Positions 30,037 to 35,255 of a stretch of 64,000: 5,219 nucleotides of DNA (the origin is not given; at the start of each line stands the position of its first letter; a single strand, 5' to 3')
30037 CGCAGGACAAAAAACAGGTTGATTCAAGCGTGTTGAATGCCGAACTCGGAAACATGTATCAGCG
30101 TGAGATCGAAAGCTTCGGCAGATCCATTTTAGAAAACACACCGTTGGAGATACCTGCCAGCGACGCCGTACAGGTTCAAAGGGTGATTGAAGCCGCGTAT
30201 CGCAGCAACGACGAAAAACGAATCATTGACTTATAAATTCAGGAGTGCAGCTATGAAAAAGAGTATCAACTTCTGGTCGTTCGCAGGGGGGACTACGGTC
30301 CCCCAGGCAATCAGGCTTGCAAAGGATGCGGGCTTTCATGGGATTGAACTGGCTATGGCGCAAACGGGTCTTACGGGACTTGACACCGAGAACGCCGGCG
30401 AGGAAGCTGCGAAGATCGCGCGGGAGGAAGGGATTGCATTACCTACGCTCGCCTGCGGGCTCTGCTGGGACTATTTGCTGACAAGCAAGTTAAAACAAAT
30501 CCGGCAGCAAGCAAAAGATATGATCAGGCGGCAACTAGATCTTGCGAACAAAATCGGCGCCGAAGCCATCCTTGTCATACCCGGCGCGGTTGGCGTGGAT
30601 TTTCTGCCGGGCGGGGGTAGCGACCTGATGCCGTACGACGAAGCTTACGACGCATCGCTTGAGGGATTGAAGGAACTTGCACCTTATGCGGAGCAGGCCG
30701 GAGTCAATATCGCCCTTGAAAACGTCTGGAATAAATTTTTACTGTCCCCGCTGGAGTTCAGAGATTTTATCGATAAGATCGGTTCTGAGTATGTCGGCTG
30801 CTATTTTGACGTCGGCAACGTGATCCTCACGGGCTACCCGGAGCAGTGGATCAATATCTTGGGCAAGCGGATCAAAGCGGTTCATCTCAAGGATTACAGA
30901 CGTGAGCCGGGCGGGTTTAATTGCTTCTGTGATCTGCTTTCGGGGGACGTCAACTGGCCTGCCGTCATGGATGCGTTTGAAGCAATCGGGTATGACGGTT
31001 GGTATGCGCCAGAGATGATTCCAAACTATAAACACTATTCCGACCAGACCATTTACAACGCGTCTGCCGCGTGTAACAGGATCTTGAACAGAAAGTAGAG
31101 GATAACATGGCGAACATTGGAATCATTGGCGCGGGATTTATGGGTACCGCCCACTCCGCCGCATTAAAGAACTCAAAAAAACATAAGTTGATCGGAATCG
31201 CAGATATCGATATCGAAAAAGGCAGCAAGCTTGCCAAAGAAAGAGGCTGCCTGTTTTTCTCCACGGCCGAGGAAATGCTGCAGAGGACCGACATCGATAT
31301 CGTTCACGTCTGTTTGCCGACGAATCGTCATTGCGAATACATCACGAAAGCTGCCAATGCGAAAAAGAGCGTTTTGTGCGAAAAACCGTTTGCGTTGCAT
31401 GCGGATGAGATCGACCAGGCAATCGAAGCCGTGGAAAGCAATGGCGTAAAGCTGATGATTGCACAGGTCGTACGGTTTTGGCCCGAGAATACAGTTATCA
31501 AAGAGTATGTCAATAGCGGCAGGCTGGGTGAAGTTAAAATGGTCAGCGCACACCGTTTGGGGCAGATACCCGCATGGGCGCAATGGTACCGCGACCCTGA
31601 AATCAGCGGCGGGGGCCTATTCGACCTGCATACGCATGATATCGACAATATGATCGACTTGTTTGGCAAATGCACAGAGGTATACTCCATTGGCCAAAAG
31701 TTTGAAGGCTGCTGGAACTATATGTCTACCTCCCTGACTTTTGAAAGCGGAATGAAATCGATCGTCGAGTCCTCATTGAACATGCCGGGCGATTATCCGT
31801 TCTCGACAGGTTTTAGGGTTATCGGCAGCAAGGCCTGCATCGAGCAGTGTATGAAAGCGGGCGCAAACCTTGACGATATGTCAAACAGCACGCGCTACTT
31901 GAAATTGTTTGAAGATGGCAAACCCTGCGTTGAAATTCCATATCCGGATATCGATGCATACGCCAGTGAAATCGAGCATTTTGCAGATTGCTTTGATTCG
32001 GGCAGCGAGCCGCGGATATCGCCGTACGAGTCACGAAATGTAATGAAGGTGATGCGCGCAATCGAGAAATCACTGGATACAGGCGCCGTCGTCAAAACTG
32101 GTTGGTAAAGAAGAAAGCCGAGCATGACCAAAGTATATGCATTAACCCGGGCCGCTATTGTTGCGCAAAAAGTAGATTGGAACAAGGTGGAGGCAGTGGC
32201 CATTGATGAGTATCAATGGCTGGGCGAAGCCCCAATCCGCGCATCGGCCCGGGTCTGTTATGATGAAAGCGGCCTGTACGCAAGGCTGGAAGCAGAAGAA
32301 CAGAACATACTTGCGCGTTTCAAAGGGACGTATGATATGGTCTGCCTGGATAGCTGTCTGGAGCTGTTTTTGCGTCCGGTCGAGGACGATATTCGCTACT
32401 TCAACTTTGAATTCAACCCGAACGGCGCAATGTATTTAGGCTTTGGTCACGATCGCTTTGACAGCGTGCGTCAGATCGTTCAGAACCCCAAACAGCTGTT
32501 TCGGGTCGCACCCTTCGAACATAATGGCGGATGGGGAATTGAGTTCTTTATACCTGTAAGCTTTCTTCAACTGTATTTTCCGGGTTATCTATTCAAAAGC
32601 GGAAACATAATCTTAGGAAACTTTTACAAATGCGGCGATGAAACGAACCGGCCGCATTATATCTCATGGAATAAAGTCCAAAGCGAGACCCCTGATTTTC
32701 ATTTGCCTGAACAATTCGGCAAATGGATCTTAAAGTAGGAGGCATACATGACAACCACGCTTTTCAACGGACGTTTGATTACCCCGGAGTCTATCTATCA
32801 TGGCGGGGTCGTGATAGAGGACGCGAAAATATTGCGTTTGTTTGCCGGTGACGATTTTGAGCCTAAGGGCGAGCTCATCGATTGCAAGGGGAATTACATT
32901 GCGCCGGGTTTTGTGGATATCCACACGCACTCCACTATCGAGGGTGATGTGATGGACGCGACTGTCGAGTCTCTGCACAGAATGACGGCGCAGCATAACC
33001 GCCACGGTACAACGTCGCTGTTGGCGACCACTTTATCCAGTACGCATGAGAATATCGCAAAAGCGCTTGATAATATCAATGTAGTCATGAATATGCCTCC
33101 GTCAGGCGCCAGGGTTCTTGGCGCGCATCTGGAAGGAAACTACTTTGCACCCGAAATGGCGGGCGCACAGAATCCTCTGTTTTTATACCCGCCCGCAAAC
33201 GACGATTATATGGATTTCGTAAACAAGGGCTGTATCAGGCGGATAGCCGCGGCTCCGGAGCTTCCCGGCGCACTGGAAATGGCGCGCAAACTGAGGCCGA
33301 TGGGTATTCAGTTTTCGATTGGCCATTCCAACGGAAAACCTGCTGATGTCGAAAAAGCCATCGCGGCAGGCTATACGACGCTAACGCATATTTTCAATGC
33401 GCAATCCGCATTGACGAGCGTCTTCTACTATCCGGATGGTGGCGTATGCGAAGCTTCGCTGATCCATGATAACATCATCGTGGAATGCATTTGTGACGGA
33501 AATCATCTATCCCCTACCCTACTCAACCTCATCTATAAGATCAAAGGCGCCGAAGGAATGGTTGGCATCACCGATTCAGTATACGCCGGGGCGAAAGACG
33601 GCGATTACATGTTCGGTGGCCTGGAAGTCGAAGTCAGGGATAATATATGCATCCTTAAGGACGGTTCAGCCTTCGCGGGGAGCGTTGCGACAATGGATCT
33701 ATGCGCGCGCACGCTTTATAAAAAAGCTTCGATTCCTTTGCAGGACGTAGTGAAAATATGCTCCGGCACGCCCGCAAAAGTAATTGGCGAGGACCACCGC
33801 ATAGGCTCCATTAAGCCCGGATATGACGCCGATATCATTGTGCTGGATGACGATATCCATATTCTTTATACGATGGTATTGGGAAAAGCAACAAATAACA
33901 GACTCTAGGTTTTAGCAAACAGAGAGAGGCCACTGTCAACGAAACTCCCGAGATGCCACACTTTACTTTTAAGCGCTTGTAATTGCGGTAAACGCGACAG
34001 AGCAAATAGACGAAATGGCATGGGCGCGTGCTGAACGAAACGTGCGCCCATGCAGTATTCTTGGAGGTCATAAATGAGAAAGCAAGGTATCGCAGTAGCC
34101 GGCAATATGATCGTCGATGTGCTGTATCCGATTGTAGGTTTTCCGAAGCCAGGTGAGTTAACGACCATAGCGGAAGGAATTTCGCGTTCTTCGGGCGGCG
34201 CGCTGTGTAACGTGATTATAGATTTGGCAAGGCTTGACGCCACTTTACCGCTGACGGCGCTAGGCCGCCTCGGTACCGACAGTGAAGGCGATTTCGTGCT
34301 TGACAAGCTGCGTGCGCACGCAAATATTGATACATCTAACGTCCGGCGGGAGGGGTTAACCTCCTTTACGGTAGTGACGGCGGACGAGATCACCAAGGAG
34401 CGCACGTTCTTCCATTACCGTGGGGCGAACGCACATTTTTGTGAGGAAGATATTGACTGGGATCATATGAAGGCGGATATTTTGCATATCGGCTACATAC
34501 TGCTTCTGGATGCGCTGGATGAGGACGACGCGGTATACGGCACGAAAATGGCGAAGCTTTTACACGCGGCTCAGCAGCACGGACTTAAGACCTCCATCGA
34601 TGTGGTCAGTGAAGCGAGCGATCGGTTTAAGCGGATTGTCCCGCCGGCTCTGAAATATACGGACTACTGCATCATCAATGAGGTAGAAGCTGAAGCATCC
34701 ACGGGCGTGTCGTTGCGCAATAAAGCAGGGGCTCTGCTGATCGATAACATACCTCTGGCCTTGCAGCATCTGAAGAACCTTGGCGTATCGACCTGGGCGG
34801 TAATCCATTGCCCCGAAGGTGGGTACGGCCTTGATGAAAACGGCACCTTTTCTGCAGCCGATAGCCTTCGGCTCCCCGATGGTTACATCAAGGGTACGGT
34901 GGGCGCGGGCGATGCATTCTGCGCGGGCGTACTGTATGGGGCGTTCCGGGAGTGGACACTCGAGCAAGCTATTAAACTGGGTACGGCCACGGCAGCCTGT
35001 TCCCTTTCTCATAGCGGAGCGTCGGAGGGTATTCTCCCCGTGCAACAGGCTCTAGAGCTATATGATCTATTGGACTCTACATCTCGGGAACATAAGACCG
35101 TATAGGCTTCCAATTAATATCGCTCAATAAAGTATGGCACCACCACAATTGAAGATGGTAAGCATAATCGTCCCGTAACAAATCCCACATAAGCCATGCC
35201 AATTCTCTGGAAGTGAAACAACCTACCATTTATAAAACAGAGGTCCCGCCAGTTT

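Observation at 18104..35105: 17-kb ROK-associated locus for an unidentified, probably multiply N-acylated amino sugar or aminocyclitol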

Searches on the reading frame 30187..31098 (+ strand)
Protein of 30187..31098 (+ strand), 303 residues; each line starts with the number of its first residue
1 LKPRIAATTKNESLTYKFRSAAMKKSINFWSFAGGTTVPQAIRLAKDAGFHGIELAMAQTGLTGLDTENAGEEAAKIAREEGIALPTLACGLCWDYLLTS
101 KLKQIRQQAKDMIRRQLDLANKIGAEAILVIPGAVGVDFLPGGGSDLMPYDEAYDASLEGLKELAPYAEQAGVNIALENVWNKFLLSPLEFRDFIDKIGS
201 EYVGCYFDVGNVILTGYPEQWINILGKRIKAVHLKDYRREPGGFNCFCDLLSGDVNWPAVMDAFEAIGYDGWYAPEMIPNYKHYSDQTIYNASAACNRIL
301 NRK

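Call 4: search_protein_families(library=pfam, proteins=[window:30187-31098:+])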
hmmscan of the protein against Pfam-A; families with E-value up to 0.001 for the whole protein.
window:30187-31098:+ (303 aa): 1 family
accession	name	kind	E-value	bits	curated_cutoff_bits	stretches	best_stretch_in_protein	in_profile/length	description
PF01261.30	AP_endonuc_2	-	5.1e-45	154.6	31.1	1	42-278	1-230/249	Xylose isomerase-like TIM barrel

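Call 6: search_protein_families(library=ncbifam, proteins=[window:30187-31098:+], max_evalue=0.01)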
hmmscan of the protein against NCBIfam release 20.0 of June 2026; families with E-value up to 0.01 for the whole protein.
window:30187-31098:+ (303 aa): 11 families
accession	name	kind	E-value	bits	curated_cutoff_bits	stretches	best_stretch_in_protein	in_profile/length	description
NF009688.0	PRK13209.1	subfamily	9e-18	64.3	317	1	37-292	22-269/286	L-ribulose-5-phosphate 3-epimerase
NF009689.0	PRK13210.1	subfamily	4.3e-17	62.2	200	1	36-297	17-276/286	L-ribulose-5-phosphate 3-epimerase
TIGR00542.1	hxl6Piso_put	equivalog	1.8e-12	47.1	272.15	1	37-279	17-251/279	L-ribulose-5-phosphate 3-epimerase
NF041099.2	keto_glucon_epim_IolO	equivalog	4.1e-12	46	300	1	28-282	13-251/269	5-keto-L-gluconate epimerase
NF051856.1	PsicseEpim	equivalog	4.8e-11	43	300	1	28-271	8-239/287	D-psicose 3-epimerase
TIGR04379.1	myo_inos_iolE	equivalog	6.9e-10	38.9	290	1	57-240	32-215/290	myo-inosose-2 dehydratase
NF007360.0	PRK09856.1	equivalog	4.3e-05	23.2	305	1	102-281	81-252/276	fructoselysine 3-epimerase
TIGR02631.1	xylA_Arthro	equivalog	0.0006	18.9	447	1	97-177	101-178/382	xylose isomerase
NF041277.1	coba_remo_CbiR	equivalog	0.00098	18.7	105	1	36-238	13-198/249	cobamide remodeling phosphodiesterase CbiR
NF043033.1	OxoTetrIsom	equivalog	0.0042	16.9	325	1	105-281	79-241/251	2-oxo-tetronate isomerase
TIGR03234.1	OH-pyruv-isom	equivalog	0.0069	15.7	353.45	0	146-282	110-245/254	hydroxypyruvate isomerase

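Call 54: search_solved_structures(query=window:30253-31098:+, max_evalue=0.00001)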
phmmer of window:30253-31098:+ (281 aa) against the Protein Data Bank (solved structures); distinct sequences matched with E-value up to 0.00001: 3.
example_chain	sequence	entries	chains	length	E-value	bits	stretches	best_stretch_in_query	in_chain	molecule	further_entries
3wqo_A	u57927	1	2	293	1.3e-08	37.8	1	80-252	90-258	Uncharacterized protein MJ1311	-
8xix_A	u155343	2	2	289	3.5e-06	29.8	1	7-254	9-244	D-tagatose 3-epimerase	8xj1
8xiv_A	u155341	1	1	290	3.6e-06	29.8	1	7-254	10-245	D-tagatose 3-epimerase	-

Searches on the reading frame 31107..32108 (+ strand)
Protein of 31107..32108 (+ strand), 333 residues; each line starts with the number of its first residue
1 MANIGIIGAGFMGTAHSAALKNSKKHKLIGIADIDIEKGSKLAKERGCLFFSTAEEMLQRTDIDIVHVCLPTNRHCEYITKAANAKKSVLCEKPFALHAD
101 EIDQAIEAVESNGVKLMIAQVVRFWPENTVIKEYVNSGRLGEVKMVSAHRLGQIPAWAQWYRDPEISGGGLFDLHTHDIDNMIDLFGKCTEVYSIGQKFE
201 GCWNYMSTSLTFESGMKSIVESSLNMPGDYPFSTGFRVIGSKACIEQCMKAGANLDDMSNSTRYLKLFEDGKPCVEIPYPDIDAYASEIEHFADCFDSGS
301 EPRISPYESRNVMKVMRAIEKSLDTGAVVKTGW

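Call 4: search_protein_families(library=pfam, proteins=[window:31107-32108:+])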
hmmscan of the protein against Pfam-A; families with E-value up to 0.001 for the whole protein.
window:31107-32108:+ (333 aa): 5 families
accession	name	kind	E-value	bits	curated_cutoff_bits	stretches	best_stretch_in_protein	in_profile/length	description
PF01408.29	GFO_IDH_MocA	-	1.1e-27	97.6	24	1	3-118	2-118/120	Oxidoreductase family, NAD-binding Rossmann fold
PF22725.1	GFO_IDH_MocA_C3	-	1e-20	74.4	27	1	131-245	4-123/124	GFO/IDH/MocA C-terminal domain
PF02894.22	GFO_IDH_MocA_C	-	2e-15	57.6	22.9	1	132-330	1-217/218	Oxidoreductase family, C-terminal alpha/beta domain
PF03807.23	F420_oxidored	-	3.6e-05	24.7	21.6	1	4-82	2-79/94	NADP oxidoreductase coenzyme F420-dependent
PF03446.21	NAD_binding_2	-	0.00048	20.6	21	1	3-82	1-75/161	NAD binding domain of 6-phosphogluconate dehydrogenase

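Call 6: search_protein_families(library=ncbifam, proteins=[window:31107-32108:+], max_evalue=0.01)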
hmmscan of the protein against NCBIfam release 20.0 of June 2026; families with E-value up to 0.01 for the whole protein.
window:31107-32108:+ (333 aa): 15 families
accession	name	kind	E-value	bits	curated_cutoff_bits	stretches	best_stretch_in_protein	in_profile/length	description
TIGR04380.1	myo_inos_iolG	equivalog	3e-44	151.3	355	1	2-330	2-330/330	inositol 2-dehydrogenase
NF040723.1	UDP-GlcNAcDh_Arch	equivalog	3.7e-37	128.5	450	1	3-318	2-297/302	UDP-N-acetylglucosamine 3-dehydrogenase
NF052479.1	LevoglcsnDh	equivalog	4e-24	85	650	1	3-198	5-214/386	levoglucosan dehydrogenase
NF041392.1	XylDh_Gfo6_Halo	equivalog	5.5e-22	78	350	1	19-330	35-349/350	D-xylose 1-dehydrogenase Gfo6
NF007574.0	PRK10206.1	equivalog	4.8e-16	58.7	352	1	45-231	48-234/345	oxidoreductase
NF008607.0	PRK11579.1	subfamily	1.9e-15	56.7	330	1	3-191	6-194/346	oxidoreductase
NF052679.1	InsChiInosDhIolG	equivalog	2.1e-13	50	540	1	3-154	4-160/343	bifunctional inositol 2-dehydrogenase/D-chiro-inositol 1-dehydrogenase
NF058563.1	BT_2159_fam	equivalog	2.5e-13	49.8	650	1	3-149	2-149/350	disaccharide 3-dehydrogenase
NF058561.1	BT_2158_fam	equivalog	4.1e-08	32.3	750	1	3-165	37-197/487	glycoside 3-dehydrogenase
NF009830.0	PRK13304.1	equivalog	6.9e-07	29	267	1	1-109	1-108/265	aspartate dehydrogenase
NF006307.0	PRK08507.1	equivalog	0.0012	18.1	295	1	3-89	2-85/275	prephenate dehydrogenase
NF005650.0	PRK07417.1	equivalog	0.0014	18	290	1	2-75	2-71/281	prephenate/arogenate dehydrogenase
NF003990.0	PRK05472.1-4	equivalog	0.0029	17.2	233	1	3-82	86-166/214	redox-sensing transcriptional repressor Rex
TIGR00112.1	proC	equivalog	0.0038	16.9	196.75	1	4-68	1-67/263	pyrroline-5-carboxylate reductase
NF004017.0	PRK05479.1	equivalog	0.007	15.1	336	1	3-77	19-88/337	ketol-acid reductoisomerase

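Call 55: search_solved_structures(query=window:31107-32108:+, max_evalue=1e-12)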
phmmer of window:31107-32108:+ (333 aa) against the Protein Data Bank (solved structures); distinct sequences matched with E-value up to 1e-12: 35.
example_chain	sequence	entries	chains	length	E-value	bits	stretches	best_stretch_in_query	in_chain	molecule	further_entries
7xr9_A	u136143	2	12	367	3.1e-26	95.6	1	3-183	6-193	DgpA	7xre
9m3d_B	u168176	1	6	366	1.9e-24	89.8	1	4-182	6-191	DgpA1 from W974-1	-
4hkt_A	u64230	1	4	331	3.1e-24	89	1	3-303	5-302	Inositol 2-dehydrogenase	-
9m37_A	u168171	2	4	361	1.5e-22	83.5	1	2-223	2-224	P581a DgpA2 and isoorientin complex structure | Gfo/Idh/MocA family protein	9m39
3db2_A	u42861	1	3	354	5.3e-22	81.7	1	4-322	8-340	putative NADPH-dependent oxidoreductase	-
3ezy_A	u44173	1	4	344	6.5e-21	78.1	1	3-329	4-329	Dehydrogenase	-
6o15_A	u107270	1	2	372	3.1e-19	72.6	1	1-197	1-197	Uncharacterized oxidoreductase YjhC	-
3moi_A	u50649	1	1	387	5.7e-19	71.7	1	4-188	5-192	Probable dehydrogenase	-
4had_A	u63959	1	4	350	6.7e-19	71.5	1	3-179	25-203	Probable oxidoreductase protein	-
6z3b_B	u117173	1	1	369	3.2e-18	69.3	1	4-191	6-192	Gfo/Idh/MocA family oxidoreductase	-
6z3b_A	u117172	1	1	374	3.3e-18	69.2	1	4-191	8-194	Gfo/Idh/MocA family oxidoreductase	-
6z3c_AAA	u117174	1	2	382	3.5e-18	69.1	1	4-191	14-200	Gfo/Idh/MocA family oxidoreductase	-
3hnp_A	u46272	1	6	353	5e-18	68.6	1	5-232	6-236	Oxidoreductase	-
8w9s_A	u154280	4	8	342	1.5e-17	67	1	4-329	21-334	NADH-dependent dihydrogenase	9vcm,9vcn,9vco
3i23_A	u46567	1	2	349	4.1e-17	65.6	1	31-232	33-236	Oxidoreductase, Gfo/Idh/MocA family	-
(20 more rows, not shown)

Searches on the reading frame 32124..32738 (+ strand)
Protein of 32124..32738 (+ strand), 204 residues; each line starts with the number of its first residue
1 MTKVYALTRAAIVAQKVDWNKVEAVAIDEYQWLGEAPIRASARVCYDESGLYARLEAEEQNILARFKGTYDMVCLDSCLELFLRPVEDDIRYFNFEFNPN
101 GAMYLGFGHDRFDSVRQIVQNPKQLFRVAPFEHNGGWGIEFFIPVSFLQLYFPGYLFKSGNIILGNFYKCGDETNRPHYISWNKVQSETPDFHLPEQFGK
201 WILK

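Call 4: search_protein_families(library=pfam, proteins=[window:32124-32738:+])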
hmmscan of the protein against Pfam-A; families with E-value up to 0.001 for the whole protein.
window:32124-32738:+ (204 aa): 2 families
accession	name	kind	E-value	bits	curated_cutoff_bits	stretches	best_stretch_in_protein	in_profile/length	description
PF16011.10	CBM9_2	-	2.8e-31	109.3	25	1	13-200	8-196/199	Carbohydrate-binding family 9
PF06452.16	CBM9_1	-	0.00017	21.9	23.4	1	19-204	9-183/185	Carbohydrate family 9 binding domain-like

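Call 6: search_protein_families(library=ncbifam, proteins=[window:32124-32738:+], max_evalue=0.01)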
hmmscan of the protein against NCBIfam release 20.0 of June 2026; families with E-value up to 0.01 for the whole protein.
window:32124-32738:+ (204 aa): 0 families

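Call 56: search_solved_structures(query=window:32124-32738:+, max_evalue=1)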
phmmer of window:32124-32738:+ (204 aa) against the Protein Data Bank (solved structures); distinct sequences matched with E-value up to 1: 4.
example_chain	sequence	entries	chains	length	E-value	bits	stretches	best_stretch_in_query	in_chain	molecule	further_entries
4jpq_A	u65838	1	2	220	6.1e-21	78.2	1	13-200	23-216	Uncharacterized protein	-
4zaj_A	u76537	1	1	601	0.51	13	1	98-162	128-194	Arginine--tRNA ligase, cytoplasmic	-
4q2t_A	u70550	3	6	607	0.52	13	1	98-162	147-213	Arginine--tRNA ligase, cytoplasmic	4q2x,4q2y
4r3z_B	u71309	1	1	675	0.61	12.8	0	98-162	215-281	Arginine--tRNA ligase, cytoplasmic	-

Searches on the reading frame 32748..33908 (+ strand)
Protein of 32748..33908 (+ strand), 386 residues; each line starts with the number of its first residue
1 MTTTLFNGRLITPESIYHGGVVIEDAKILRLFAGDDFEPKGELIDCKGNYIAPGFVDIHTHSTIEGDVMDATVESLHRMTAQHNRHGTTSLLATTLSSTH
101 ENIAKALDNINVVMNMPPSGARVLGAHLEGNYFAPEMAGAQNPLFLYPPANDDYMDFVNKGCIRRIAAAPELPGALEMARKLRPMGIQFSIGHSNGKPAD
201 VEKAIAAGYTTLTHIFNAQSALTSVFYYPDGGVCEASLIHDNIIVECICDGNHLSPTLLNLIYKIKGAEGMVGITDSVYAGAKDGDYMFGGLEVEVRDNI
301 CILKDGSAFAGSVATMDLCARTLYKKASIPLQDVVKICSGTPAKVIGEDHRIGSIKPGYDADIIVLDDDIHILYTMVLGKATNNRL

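Call 4: search_protein_families(library=pfam, proteins=[window:32748-33908:+])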
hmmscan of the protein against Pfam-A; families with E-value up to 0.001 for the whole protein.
window:32748-33908:+ (386 aa): 2 families
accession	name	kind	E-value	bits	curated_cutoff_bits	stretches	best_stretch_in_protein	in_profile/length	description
PF01979.26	Amidohydro_1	-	7.6e-20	71.9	25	1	50-380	1-343/345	Amidohydrolase family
PF07969.17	Amidohydro_3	-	4.2e-17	63.2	29.7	2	327-370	405-448/472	Amidohydrolase family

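Call 6: search_protein_families(library=ncbifam, proteins=[window:32748-33908:+], max_evalue=0.01)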
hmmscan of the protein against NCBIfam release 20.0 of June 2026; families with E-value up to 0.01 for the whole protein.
window:32748-33908:+ (386 aa): 63 families (the best 25 are shown)
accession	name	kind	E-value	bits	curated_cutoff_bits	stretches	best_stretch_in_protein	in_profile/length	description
TIGR00221.1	nagA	equivalog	2.9e-78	263.4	225.65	1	11-380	13-380/380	N-acetylglucosamine-6-phosphate deacetylase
NF008371.0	PRK11170.1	equivalog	1.2e-51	175.8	483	1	5-383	4-380/382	N-acetylglucosamine-6-phosphate deacetylase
TIGR02318.1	phosphono_phnM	equivalog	9.6e-15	54.4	390.55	2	5-62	2-57/376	phosphonate metabolism protein PhnM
NF006689.0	PRK09237.1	equivalog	1.7e-13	49.9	371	2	5-62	7-66/383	amidohydrolase/deacetylase family metallohydrolase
TIGR02033.1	D-hydantoinase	equivalog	2.2e-13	50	393.25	2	6-109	4-106/454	dihydropyrimidinase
NF011990.0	PRK15446.2-6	subfamily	6.2e-13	48.2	233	2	4-62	4-66/390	alpha-D-ribose 1-methylphosphonate 5-triphosphate diphosphatase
TIGR03178.1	allantoinase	equivalog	6.3e-13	48.3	357.85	2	5-66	4-64/441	allantoinase AllB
NF011984.0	PRK15446.1-5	equivalog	3.3e-12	45.9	260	1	2-61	3-60/379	alpha-D-ribose 1-methylphosphonate 5-triphosphate diphosphatase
NF004839.0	PRK06189.1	equivalog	2.7e-11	42.7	631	2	7-62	9-63/451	allantoinase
NF011987.0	PRK15446.2-3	subfamily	4.2e-11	42.3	253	2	322-376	320-377/395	alpha-D-ribose 1-methylphosphonate 5-triphosphate diphosphatase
NF009941.0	PRK13404.1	subfamily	5.3e-11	41.8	647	2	4-109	7-110/478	dihydropyrimidinase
NF006558.0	PRK09059.1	equivalog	1.8e-10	40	645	1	312-371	333-390/430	dihydroorotase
NF006560.0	PRK09061.1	subfamily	4.1e-10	38.6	340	1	4-63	29-88/517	amidohydrolase family protein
NF006844.0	PRK09357.2-5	equivalog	4.7e-10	39.1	701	2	7-79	8-81/422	dihydroorotase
NF006056.0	PRK08204.1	subfamily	5.2e-10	38.7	391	2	324-368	337-381/449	hypothetical protein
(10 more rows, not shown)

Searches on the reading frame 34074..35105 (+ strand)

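Call 4: search_protein_families(library=pfam, proteins=[window:34074-35105:+])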
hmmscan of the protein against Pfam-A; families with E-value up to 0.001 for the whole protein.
window:34074-35105:+ (343 aa): 1 family
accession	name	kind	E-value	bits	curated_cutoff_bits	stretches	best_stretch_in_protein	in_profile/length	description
PF00294.29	PfkB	-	7e-33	114.7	25.8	1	6-319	4-298/302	pfkB family carbohydrate kinase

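Call 6: search_protein_families(library=ncbifam, proteins=[window:34074-35105:+], max_evalue=0.01)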
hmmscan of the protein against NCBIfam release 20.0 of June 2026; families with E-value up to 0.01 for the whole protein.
window:34074-35105:+ (343 aa): 19 families
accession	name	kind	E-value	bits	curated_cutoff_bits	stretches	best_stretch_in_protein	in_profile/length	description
TIGR02152.1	D_ribokin_bact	equivalog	4.1e-19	69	299.65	1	6-320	1-290/298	ribokinase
TIGR04382.1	myo_inos_iolC_N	equivalog_domain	1.2e-18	67.5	300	1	37-325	30-303/309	5-dehydro-2-deoxygluconokinase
NF008353.0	PRK11142.1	equivalog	5.9e-13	49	341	1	6-327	5-299/307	ribokinase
TIGR03168.1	1-PFK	subfamily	8.7e-13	47.8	216.4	1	33-316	27-287/305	hexose kinase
TIGR03828.1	pfkB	equivalog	8.8e-13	47.9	292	1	37-316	31-287/305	1-phosphofructokinase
NF041134.1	R1P_kin_Thcocales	equivalog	2.1e-12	47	500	1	274-326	226-278/291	ADP-dependent ribose-1-phosphate kinase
NF053626.1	RibKinHalex1628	equivalog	2.9e-12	46.7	330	1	6-209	4-190/293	ATP-dependent ribose-1-phosphate kinase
NF007321.0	PRK09813.1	equivalog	4.8e-12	45.9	247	2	272-316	216-260/261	fructoselysine 6-kinase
NF006957.1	PRK09434.1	equivalog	1e-09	38.3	450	1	38-316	24-292/302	fructokinase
NF041633.1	trifunc_aldol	exception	6.8e-09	34.7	700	2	37-213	269-446/580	KHG/KDPG aldolase/sugar kinase fusion protein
NF047869.1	myo_kin_aldol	exception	1.1e-07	30.7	600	1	275-328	276-328/586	bifunctional 5-dehydro-2-deoxygluconokinase/5-dehydro-2-deoxyphosphogluconate aldolase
NF040938.1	KDG_KDGal_kin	equivalog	1.2e-07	31.2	400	1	42-328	31-300/305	bifunctional 2-dehydro-3-deoxygluconokinase/2-dehydro-3-deoxygalactonokinase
NF041164.1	NucKinThplmales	equivalog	2.6e-07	30.1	450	1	267-310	228-271/295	nucleoside kinase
NF007068.0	PRK09513.1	equivalog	3.6e-07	29.7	432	1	224-315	203-290/312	1-phosphofructokinase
NF052444.1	DhDoxglucKinKdgK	equivalog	1.9e-06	27.5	400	0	28-173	12-161/303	2-dehydro-3-deoxygluconokinase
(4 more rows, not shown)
